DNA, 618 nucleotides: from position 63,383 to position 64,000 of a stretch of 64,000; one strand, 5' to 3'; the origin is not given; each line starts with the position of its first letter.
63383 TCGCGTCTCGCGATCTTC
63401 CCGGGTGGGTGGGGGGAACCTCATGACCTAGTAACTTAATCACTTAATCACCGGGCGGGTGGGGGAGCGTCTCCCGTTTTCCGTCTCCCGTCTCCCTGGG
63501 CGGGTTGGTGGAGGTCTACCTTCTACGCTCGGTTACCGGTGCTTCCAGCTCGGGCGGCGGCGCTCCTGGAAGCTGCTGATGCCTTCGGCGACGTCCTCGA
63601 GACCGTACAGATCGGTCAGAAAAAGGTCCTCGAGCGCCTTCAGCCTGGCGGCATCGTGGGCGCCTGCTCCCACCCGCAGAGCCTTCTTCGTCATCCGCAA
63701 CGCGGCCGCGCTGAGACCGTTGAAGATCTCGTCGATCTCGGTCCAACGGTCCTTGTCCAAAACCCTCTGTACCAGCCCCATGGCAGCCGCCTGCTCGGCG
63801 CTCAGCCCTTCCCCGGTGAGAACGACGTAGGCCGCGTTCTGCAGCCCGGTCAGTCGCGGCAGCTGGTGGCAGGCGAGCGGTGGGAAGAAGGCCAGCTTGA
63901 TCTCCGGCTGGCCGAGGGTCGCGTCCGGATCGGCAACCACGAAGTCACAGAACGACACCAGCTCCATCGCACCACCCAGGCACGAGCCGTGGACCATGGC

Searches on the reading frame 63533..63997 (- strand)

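Call 79: search_protein_families(library=pfam, proteins=[window:63533-63997:-], max_evalue=0.00001)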
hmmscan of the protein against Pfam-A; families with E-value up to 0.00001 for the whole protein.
window:63533-63997:- (154 aa): 2 families
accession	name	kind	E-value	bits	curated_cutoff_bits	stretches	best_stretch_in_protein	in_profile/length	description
PF00378.25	ECH_1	-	8.3e-23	81.4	27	1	1-153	94-250/251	Enoyl-CoA hydratase/isomerase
PF16113.10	ECH_2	-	9.9e-12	45.4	27.2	1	2-143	94-238/335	Enoyl-CoA hydratase/isomerase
